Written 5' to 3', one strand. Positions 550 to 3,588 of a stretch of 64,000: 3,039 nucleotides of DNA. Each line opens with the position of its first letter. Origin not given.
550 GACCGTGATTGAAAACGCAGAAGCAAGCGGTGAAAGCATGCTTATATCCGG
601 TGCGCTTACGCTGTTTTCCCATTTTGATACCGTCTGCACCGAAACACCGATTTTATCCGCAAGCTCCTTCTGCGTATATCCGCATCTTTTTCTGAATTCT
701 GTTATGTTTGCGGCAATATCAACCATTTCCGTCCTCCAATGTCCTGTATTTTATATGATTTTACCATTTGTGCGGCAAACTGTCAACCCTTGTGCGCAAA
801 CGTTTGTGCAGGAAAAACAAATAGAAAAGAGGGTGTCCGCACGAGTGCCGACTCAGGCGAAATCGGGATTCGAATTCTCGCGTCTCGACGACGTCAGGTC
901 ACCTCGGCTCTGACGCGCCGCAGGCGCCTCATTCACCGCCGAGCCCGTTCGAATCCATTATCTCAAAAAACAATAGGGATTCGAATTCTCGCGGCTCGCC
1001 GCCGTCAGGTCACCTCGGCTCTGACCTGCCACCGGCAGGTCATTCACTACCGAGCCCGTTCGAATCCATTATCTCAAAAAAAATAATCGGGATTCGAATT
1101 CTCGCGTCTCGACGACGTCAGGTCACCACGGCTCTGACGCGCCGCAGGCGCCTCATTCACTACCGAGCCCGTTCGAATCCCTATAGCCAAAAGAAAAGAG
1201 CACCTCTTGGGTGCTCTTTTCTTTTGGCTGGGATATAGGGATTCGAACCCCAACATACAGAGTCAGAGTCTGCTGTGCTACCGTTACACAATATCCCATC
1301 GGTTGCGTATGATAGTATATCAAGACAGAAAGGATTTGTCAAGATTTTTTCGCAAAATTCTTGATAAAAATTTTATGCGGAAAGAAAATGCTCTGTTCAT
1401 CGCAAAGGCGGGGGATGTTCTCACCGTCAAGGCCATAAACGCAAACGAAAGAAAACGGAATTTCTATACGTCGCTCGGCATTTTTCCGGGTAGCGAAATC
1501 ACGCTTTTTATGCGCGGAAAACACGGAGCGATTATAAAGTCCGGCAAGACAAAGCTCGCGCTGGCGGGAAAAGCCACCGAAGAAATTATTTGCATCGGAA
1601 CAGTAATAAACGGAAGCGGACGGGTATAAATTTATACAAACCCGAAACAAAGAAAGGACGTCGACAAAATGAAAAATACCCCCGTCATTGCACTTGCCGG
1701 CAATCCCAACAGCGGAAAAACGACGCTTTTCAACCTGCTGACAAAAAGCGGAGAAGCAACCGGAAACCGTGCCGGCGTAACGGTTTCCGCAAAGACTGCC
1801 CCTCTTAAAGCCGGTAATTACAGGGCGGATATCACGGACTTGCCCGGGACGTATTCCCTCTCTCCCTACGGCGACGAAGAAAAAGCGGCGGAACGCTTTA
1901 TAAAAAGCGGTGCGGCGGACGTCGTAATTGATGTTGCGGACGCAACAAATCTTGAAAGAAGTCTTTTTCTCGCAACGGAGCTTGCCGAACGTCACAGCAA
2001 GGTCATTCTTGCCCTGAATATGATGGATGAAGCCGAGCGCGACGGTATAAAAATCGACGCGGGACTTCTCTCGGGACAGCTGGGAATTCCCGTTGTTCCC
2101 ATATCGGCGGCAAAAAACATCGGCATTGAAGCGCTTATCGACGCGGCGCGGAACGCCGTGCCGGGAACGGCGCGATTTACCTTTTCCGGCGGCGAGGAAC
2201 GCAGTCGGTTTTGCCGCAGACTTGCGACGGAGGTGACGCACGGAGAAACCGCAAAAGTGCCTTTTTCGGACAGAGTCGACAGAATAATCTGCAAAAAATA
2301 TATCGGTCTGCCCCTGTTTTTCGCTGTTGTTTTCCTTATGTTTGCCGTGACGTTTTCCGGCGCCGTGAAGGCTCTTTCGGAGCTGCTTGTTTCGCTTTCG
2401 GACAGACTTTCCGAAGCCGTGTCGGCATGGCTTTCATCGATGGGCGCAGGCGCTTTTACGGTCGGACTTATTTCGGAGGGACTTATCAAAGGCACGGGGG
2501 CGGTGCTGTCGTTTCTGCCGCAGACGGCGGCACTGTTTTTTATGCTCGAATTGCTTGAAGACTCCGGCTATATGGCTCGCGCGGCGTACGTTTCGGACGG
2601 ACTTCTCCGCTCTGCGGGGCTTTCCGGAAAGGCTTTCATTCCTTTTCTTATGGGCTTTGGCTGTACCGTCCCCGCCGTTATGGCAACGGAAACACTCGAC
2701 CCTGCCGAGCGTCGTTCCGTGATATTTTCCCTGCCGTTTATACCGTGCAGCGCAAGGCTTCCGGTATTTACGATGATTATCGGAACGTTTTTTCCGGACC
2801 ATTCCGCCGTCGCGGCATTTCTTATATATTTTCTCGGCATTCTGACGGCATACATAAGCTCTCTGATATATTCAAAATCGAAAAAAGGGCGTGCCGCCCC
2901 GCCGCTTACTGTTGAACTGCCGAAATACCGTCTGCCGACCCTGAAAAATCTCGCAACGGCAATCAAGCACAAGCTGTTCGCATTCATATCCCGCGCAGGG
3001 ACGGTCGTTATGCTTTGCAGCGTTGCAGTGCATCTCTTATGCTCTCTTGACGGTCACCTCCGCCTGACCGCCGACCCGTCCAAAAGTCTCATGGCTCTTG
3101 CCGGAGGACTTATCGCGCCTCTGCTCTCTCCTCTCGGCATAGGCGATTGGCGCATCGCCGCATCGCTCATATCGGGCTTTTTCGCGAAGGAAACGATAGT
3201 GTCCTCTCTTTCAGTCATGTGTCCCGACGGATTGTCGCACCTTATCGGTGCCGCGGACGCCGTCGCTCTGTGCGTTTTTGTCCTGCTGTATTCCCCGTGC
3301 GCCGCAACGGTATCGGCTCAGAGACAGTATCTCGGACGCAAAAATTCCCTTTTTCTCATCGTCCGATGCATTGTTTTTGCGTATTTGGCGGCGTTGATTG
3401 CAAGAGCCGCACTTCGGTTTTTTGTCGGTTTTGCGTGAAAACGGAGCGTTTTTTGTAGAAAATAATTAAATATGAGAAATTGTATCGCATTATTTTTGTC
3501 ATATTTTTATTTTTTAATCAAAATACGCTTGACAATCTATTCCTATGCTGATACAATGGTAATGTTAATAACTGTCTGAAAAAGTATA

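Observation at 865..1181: Three tandem ~92-nt structured elements with compensatory stem changes, next to tRNA-Gln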

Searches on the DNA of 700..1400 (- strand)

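Call 4: search_rna_families(source=window, start=700, end=1400, threshold=evalue, max_evalue=10, show_alignments=5)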
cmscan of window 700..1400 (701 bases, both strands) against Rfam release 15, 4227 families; matches with E-value up to 10: 20.
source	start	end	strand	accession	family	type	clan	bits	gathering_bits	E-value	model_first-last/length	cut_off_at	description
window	1228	1298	-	RF00005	tRNA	Gene; tRNA;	CL00001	61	29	1e-12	1-71/71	no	tRNA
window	1171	1247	+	RF03831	mir-627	Gene; miRNA;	-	37.6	86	6.3e-07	1-87/87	no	mir-627 microRNA precursor family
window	1171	1247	+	RF04197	mir-9457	Gene; miRNA;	-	35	90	3.4e-05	1-68/68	no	mir-9457 microRNA precursor family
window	1172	1248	-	RF04197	mir-9457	Gene; miRNA;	-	34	90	6.5e-05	1-68/68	no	mir-9457 microRNA precursor family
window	1171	1248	-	RF00639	mir-515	Gene; miRNA;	CL00096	28.8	68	0.0015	1-87/87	no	mir-515 microRNA precursor family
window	1185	1229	-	RF03623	mir-1252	Gene; miRNA;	-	27.4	70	0.024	1-65/65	no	mir-1252 microRNA precursor family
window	1194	1227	+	RF00489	ctRNA_p42d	Gene; antisense;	-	21.1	50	0.069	1-46/46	no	ctRNA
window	1187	1220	-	RF00489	ctRNA_p42d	Gene; antisense;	-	20.9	50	0.076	1-46/46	no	ctRNA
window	1337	1390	+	RF00490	S-element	Cis-reg;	-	19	47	1.7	1-67/67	no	S-element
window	1182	1229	+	RF02054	STnc420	Gene; sRNA;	-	18.9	70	0.75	1-58/58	no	Salmonella enterica sRNA STnc420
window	1194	1222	+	RF02066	STnc320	Gene; sRNA;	-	18.1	50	1.1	20-49/55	no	Salmonella enterica sRNA STnc320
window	1192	1224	-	RF02054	STnc420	Gene; sRNA;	-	17.7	70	1.6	22-54/58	no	Salmonella enterica sRNA STnc420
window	1229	1298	+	RF00149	snoZ103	Gene; snRNA; snoRNA; CD-box;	-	16.3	44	3.9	1-100/100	no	Small nucleolar RNA Z103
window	1304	1354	+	RF01162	sn668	Gene; snRNA; snoRNA; CD-box;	-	16.2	40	3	1-65/65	no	Small nucleolar RNA sn668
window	1185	1229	+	RF04269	mir-373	Gene; miRNA;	-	15.6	69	6.7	1-69/69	no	mir-373 microRNA precursor family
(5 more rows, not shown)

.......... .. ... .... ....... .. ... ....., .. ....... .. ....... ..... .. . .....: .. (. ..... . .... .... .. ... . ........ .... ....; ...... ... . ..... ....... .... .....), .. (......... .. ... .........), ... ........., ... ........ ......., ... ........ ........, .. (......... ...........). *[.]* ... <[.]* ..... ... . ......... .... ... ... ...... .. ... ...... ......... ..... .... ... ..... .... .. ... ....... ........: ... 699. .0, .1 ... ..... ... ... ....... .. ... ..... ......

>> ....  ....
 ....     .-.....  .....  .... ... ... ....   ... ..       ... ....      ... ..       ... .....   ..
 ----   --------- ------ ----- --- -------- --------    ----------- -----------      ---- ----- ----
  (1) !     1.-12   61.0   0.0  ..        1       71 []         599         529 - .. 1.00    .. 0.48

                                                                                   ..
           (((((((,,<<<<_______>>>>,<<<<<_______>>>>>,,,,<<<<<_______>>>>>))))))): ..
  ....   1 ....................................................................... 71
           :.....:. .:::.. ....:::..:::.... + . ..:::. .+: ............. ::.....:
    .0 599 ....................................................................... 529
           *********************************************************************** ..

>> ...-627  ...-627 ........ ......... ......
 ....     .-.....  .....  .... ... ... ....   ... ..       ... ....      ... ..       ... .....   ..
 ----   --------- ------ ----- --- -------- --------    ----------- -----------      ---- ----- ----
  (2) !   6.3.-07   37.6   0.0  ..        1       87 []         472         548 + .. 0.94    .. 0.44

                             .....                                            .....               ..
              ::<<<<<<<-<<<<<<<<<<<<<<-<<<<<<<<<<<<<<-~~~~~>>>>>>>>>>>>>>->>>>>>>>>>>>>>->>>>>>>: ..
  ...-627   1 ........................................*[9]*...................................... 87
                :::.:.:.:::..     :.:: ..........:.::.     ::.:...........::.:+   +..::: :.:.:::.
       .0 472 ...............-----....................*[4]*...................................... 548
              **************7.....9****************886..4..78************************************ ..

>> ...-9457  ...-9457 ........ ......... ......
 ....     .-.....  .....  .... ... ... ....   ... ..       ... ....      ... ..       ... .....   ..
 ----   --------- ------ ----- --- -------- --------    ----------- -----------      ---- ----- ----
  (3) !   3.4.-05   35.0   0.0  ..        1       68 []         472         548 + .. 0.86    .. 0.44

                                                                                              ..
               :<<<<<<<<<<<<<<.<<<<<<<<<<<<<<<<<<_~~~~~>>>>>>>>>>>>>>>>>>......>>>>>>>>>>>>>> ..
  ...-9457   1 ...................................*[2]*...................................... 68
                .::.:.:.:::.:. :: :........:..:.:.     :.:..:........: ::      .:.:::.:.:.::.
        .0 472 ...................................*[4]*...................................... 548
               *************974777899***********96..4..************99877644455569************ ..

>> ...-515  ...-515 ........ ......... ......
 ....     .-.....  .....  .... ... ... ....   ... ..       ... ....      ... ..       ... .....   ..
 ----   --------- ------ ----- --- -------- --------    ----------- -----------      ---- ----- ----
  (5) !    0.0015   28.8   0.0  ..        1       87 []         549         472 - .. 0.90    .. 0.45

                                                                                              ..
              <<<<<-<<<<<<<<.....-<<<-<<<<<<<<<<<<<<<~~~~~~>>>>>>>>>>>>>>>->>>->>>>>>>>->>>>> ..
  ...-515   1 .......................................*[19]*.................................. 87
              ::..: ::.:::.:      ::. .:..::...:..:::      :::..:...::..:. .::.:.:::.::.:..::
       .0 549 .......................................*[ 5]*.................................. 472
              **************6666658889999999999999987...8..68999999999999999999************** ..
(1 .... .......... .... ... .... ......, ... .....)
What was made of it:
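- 1187..1227 (-): Terminator hairpin of the tRNA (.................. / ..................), which includes the CCA. Hairpin-type matches in call 4.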

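Call 17: search_dna_similar(query=window:845-1200:-, collection=phages, mode=distant, max_evalue=0.01)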
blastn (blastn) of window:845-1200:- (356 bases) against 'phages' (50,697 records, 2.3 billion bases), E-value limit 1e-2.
No match.

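Call 18: search_dna_similar(query=window:845-1200:-, collection=plasmids, mode=distant, max_evalue=0.01)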
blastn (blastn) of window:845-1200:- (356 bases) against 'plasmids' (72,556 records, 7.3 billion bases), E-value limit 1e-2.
No match.

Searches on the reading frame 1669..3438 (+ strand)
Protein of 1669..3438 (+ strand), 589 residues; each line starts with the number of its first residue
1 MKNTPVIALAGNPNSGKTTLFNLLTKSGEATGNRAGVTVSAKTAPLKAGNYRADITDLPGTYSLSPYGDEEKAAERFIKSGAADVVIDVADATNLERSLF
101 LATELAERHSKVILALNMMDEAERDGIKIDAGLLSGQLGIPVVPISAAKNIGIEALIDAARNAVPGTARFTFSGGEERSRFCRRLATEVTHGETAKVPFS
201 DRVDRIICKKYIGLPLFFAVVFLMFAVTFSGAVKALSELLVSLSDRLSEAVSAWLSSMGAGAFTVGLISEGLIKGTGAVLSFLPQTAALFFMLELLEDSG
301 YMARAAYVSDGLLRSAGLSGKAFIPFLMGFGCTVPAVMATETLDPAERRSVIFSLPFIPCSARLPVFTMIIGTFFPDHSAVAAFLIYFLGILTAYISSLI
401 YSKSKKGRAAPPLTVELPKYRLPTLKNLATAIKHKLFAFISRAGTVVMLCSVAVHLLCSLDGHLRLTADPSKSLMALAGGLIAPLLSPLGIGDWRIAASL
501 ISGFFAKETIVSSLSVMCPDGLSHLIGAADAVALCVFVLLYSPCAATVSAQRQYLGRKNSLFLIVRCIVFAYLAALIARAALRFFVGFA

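Call 12: find_encoding_contigs(protein=window:1669-3438:+, flank=4000, max_places=10)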
Protein window:1669-3438:+ (589 aa): 23 contigs read that carry it; 10 places shown.
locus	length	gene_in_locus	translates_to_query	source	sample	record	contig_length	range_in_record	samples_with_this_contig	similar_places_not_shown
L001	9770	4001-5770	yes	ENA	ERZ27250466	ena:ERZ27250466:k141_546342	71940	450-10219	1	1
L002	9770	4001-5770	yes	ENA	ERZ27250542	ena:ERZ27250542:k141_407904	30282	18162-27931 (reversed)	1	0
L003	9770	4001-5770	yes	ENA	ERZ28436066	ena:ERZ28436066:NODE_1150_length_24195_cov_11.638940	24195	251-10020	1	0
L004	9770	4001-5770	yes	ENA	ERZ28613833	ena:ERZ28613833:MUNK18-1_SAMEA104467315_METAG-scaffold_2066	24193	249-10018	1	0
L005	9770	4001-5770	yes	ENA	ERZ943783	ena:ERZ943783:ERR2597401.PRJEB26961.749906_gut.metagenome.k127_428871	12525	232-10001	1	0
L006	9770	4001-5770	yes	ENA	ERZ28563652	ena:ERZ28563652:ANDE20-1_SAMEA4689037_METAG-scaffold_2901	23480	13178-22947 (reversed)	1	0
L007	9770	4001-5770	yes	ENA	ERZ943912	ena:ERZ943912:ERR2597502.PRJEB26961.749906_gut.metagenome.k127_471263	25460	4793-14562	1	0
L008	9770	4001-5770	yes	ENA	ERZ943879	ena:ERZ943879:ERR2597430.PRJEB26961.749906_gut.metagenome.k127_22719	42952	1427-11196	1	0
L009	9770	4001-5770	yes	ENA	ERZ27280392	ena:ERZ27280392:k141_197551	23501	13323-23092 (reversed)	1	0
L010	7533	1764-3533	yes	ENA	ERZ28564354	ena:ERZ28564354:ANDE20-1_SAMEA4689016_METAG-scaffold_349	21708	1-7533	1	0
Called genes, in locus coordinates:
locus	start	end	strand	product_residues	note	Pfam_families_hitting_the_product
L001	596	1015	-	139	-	PF12680:SnoaL_2 (weak)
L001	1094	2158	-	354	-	-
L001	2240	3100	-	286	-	-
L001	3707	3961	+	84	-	-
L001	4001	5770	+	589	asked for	PF00009:GTP_EFTU (faint), PF01926:MMR_HSR1, PF02421:FeoB_N, PF09439:SRPRB (faint), PF07670:Gate, PF07664:FeoB_C, PF07670:Gate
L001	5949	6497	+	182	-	PF04542:Sigma70_r2, PF08281:Sigma70_r4_2 (weak)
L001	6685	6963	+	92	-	PF13451:zf_Tbcl, PF23477:zf_Tbcl_2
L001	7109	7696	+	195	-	-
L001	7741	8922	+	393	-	PF00266:Aminotran_5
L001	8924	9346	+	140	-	PF02367:TsaE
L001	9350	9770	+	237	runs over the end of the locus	PF00814:TsaD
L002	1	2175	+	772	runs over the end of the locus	PF08757:CotH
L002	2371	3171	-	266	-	PF01381:HTH_3, PF13412:HTH_24 (faint), PF13443:HTH_26 (faint), PF13560:HTH_31 (weak)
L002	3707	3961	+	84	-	-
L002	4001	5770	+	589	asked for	PF00009:GTP_EFTU (faint), PF01926:MMR_HSR1, PF02421:FeoB_N, PF09439:SRPRB (faint), PF07670:Gate, PF07664:FeoB_C, PF07670:Gate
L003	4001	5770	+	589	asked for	PF00009:GTP_EFTU (faint), PF01926:MMR_HSR1, PF02421:FeoB_N, PF09439:SRPRB (faint), PF07670:Gate, PF07664:FeoB_C, PF07670:Gate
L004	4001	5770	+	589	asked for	PF00009:GTP_EFTU (faint), PF01926:MMR_HSR1, PF02421:FeoB_N, PF09439:SRPRB (faint), PF07670:Gate, PF07664:FeoB_C, PF07670:Gate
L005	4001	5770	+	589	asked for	PF00009:GTP_EFTU (faint), PF01926:MMR_HSR1, PF02421:FeoB_N, PF09439:SRPRB (faint), PF07670:Gate, PF07664:FeoB_C, PF07670:Gate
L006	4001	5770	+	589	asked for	PF00009:GTP_EFTU (faint), PF01926:MMR_HSR1, PF02421:FeoB_N, PF09439:SRPRB (faint), PF07670:Gate, PF07664:FeoB_C, PF07670:Gate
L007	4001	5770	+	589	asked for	PF00009:GTP_EFTU (faint), PF01926:MMR_HSR1, PF02421:FeoB_N, PF09439:SRPRB (faint), PF07670:Gate, PF07664:FeoB_C, PF07670:Gate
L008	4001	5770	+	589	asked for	PF00009:GTP_EFTU (faint), PF01926:MMR_HSR1, PF02421:FeoB_N, PF09439:SRPRB (faint), PF07670:Gate, PF07664:FeoB_C, PF07670:Gate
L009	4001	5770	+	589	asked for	PF00009:GTP_EFTU (faint), PF01926:MMR_HSR1, PF02421:FeoB_N, PF09439:SRPRB (faint), PF07670:Gate, PF07664:FeoB_C, PF07670:Gate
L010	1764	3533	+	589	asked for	PF00009:GTP_EFTU (faint), PF01926:MMR_HSR1, PF02421:FeoB_N, PF09439:SRPRB (faint), PF07670:Gate, PF07664:FeoB_C, PF07670:Gate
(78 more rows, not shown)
